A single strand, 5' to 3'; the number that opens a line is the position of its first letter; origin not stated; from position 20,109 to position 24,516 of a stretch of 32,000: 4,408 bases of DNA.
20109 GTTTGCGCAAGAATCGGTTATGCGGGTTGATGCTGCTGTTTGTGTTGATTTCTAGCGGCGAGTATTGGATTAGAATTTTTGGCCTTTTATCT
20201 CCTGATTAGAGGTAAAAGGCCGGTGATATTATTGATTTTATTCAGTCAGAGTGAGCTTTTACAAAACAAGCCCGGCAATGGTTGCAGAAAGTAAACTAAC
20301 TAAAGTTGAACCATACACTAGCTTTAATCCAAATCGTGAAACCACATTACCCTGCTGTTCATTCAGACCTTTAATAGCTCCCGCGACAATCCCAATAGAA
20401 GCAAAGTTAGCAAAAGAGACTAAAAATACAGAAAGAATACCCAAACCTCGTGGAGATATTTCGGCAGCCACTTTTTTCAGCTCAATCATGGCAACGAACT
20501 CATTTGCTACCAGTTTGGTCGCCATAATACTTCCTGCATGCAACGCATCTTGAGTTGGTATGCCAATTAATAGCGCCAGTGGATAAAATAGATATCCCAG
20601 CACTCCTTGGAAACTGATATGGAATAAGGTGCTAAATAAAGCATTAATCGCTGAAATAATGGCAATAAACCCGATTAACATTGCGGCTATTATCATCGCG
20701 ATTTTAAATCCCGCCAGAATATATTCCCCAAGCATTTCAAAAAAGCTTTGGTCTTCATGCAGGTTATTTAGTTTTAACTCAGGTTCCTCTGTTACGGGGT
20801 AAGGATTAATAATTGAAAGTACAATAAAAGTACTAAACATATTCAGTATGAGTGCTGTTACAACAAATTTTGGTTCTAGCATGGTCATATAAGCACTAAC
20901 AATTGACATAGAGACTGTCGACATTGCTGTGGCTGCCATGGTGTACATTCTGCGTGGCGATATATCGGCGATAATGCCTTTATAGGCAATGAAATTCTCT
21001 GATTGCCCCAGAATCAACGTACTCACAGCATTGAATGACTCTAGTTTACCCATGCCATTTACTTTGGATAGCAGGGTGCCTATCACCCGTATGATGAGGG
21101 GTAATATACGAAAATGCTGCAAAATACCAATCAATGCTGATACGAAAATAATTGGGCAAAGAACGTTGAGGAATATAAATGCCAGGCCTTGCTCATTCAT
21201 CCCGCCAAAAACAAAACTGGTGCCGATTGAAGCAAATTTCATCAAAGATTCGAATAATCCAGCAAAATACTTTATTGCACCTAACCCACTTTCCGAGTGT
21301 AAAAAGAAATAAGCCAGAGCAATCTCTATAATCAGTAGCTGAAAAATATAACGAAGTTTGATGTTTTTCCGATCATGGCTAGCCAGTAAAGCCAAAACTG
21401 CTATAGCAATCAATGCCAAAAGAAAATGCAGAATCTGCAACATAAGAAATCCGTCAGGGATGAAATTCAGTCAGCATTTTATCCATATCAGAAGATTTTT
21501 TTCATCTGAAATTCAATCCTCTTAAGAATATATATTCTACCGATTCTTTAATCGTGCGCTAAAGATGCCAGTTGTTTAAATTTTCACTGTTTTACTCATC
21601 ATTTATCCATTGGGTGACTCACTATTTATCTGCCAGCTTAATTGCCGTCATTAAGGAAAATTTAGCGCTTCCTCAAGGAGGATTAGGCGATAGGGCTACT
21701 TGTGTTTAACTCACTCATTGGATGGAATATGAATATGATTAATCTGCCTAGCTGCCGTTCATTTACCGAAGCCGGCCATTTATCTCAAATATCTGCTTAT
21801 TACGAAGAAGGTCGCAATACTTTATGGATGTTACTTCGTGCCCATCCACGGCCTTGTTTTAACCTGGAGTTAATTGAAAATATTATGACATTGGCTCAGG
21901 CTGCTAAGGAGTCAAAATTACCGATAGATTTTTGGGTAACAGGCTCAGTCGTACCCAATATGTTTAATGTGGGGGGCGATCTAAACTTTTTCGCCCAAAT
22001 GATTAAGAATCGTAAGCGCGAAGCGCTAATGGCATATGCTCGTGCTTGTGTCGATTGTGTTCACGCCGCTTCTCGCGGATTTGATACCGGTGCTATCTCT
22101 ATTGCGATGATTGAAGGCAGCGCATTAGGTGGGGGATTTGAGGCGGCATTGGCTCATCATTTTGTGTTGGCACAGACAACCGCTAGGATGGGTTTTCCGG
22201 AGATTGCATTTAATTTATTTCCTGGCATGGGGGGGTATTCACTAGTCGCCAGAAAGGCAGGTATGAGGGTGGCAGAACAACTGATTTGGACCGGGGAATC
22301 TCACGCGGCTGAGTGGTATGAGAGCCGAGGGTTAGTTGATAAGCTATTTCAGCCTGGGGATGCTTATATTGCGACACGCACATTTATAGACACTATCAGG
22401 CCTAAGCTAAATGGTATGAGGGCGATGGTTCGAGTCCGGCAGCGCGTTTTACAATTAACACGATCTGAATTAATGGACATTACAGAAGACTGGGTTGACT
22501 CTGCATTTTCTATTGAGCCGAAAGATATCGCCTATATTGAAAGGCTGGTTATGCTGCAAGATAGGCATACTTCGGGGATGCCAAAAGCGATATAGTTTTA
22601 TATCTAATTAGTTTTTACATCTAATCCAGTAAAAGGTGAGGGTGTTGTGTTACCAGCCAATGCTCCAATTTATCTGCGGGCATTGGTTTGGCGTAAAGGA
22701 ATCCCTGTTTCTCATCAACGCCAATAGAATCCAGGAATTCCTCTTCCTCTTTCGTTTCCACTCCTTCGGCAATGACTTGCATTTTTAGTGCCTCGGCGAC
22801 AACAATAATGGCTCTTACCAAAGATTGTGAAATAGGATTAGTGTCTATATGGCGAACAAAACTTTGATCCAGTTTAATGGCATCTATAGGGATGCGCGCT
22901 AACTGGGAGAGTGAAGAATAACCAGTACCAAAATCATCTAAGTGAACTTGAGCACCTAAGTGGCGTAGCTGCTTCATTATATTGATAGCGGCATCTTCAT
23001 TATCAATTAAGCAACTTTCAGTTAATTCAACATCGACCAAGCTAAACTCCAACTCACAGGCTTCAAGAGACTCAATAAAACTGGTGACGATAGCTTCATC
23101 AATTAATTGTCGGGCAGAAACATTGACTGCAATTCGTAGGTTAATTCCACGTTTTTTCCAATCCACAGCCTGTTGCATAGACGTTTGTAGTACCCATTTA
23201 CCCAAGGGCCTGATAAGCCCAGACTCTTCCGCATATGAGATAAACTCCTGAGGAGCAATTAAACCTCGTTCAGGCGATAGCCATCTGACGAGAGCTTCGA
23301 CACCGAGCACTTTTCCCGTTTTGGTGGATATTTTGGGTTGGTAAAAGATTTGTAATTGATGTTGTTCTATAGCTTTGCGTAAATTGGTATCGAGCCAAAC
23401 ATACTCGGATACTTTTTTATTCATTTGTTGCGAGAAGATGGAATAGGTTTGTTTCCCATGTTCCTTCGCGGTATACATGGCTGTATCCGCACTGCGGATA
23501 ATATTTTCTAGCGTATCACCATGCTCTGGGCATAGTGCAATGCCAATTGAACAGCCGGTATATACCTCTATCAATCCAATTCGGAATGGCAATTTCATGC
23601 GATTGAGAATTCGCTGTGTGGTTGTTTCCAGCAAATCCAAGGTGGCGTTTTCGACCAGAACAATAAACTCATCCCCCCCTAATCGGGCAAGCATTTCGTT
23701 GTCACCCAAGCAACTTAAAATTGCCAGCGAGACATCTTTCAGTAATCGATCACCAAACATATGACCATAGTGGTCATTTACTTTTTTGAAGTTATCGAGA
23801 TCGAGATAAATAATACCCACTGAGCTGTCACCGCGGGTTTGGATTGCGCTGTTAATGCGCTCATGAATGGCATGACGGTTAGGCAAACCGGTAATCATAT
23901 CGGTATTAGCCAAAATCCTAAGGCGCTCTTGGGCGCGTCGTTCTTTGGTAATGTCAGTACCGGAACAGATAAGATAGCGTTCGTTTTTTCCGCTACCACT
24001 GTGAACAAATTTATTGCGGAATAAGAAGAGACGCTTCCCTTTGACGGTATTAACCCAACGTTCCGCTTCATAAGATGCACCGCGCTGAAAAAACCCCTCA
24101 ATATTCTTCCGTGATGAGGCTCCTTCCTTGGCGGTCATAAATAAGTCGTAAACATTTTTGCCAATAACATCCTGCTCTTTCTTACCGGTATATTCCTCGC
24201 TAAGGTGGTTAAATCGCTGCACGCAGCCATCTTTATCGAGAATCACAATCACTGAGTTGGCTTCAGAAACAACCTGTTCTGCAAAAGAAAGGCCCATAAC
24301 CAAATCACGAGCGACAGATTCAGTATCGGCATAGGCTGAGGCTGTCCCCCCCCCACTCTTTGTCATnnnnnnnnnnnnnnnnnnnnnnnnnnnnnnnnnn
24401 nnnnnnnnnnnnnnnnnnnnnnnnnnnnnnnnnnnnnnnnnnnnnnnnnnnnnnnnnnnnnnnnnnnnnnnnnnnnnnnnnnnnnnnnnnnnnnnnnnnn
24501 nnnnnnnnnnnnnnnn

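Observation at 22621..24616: RpfR-like c-di-GMP receptor gene interrupted by a +1 frameshift in a G9 homopolymer: possible phase-variable switch, pseudogene or sequencing error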

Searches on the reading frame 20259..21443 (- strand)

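Call 5: search_protein_families(library=pfam, proteins=[window:20259-21443:-])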
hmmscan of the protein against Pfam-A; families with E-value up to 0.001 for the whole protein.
window:20259-21443:- (394 aa): 3 families
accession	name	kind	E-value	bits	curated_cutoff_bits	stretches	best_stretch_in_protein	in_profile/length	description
PF07662.18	Nucleos_tra2_C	-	2.4e-56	191.2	32.3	1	194-391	2-213/213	Na+ dependent nucleoside transporter C-terminus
PF01773.25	Nucleos_tra2_N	-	5.3e-16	59.3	27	1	10-82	2-74/74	Na+ dependent nucleoside transporter N-terminus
PF07670.19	Gate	-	3.7e-14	53.5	29.6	1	91-191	1-103/104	Nucleoside recognition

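Call 6: search_protein_families(library=ncbifam, proteins=[window:20259-21443:-])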
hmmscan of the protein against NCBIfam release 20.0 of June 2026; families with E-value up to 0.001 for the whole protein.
window:20259-21443:- (394 aa): 1 family
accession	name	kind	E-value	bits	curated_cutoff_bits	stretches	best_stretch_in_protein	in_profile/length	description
TIGR00804.1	nupC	subfamily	3.8e-123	411.5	442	1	5-392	1-400/401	NupC/NupG family nucleoside CNT transporter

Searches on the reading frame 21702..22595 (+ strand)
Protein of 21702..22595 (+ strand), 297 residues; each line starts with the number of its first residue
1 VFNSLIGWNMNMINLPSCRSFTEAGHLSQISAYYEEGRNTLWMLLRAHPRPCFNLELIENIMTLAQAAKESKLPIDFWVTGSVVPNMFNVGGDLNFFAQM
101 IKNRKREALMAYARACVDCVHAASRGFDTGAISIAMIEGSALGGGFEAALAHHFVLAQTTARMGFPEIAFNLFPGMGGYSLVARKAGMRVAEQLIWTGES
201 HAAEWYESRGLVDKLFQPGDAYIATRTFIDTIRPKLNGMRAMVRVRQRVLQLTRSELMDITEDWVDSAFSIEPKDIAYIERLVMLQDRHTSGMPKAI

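Call 5: search_protein_families(library=pfam, proteins=[window:21702-22595:+])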
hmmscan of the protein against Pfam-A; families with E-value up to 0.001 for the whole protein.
window:21702-22595:+ (297 aa): 2 families
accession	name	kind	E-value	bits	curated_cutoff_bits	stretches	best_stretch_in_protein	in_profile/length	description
PF00378.25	ECH_1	-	1e-15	58.2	27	1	79-216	46-174/251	Enoyl-CoA hydratase/isomerase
PF16113.10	ECH_2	-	2.9e-09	37.3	27.2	1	53-218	15-174/335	Enoyl-CoA hydratase/isomerase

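Call 6: search_protein_families(library=ncbifam, proteins=[window:21702-22595:+])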
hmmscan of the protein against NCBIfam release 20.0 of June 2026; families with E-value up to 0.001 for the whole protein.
window:21702-22595:+ (297 aa): 56 families (the best 25 are shown)
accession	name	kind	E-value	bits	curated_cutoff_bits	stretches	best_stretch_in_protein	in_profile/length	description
NF006452.0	PRK08788.1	equivalog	4.5e-123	410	177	1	15-293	5-287/291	crotonase/enoyl-CoA hydratase family protein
NF053515.1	SgnlFctrSynRpfF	equivalog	6.5e-55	186.3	550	1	35-290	21-284/288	diffusible signal factor synthase RpfF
NF006566.0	PRK09076.1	subfamily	1.5e-18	67.4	286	1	53-229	28-196/260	enoyl-CoA hydratase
NF008727.0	PRK11730.1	equivalog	3.9e-18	65.1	870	1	86-258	62-230/717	fatty acid oxidation complex subunit alpha FadB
NF051848.1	EnCoAHydtEchA19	equivalog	1e-17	64.5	400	1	41-243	12-206/258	enoyl-CoA hydratase EchA19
NF005804.0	PRK07659.1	equivalog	2.9e-17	63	311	1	36-260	13-225/260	enoyl-CoA hydratase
NF007239.0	PRK09674.1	equivalog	7.9e-17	61.6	371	1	38-218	13-182/257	2,3-dehydroadipyl-CoA hydratase PaaF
NF005803.0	PRK07658.1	equivalog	1.3e-16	60.8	313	1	87-235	57-199/257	enoyl-CoA hydratase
NF006100.0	PRK08252.1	subfamily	2.3e-16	60.2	282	1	133-242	94-201/254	crotonase/enoyl-CoA hydratase family protein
NF005802.0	PRK07657.1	equivalog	4.7e-15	55.8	363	1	43-215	18-182/260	enoyl-CoA hydratase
NF042430.2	EnCoAhydt_DpgD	equivalog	6e-15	55.4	400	1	86-230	53-195/258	enoyl-CoA-hydratase DpgD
NF008363.0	PRK11154.1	equivalog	7.1e-15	54.2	869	1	57-216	35-189/708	fatty acid oxidation complex subunit alpha FadJ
NF050134.1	TdecoylIsomFabM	equivalog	1.5e-14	54.1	400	1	42-231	15-199/261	trans-2-decenoyl-ACP isomerase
NF004475.0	PRK05809.1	subfamily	2.6e-14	53.4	394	1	134-232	101-199/260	short-chain-enoyl-CoA hydratase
NF004634.0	PRK05980.1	equivalog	5.7e-14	52.1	375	1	50-256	24-227/263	crotonase/enoyl-CoA hydratase family protein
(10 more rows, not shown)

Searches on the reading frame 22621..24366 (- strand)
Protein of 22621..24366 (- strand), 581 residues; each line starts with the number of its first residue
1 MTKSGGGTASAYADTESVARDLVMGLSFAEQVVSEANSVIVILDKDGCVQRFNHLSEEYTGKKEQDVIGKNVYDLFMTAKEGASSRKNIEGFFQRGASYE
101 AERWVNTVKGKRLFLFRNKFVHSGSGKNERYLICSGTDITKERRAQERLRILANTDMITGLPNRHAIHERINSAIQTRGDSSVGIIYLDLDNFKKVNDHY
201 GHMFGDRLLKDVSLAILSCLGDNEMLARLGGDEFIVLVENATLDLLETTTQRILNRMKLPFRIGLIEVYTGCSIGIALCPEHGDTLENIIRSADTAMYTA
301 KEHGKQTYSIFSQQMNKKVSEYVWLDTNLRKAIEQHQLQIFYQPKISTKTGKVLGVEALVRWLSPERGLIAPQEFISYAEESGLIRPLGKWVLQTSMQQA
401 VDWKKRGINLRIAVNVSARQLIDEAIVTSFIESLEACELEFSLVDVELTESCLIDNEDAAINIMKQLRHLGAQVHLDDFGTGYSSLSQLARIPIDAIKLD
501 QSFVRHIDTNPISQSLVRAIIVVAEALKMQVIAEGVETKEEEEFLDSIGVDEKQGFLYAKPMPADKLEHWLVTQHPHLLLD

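Call 40: find_encoding_contigs(protein=window:22621-24366:-, flank=6000, max_places=10)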
Protein window:22621-24366:- (581 aa): 2 contigs read that carry it; 2 places shown.
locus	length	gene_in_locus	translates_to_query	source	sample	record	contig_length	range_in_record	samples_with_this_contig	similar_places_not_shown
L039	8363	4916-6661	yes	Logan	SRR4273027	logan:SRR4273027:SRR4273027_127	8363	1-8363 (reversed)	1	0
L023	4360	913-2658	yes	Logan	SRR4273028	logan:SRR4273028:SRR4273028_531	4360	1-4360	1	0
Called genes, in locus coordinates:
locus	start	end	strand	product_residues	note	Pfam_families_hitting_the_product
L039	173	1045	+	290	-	-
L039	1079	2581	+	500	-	PF00383:dCMP_cyt_deam_1, PF14437:MafB19-deam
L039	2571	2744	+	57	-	-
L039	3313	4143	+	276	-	PF00753:Lactamase_B, PF23023:Anti-Pycsar_Apyc1 (weak)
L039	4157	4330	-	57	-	-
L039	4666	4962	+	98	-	-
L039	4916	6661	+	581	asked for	PF00989:PAS (weak), PF13426:PAS_9 (weak), PF00990:GGDEF, PF00563:EAL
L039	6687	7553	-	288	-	PF00378:ECH_1, PF16113:ECH_2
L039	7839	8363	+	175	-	?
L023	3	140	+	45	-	?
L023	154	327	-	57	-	-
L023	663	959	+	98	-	-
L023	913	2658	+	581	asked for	PF00989:PAS (weak), PF13426:PAS_9 (weak), PF00990:GGDEF, PF00563:EAL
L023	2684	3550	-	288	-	PF00378:ECH_1, PF16113:ECH_2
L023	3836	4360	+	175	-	?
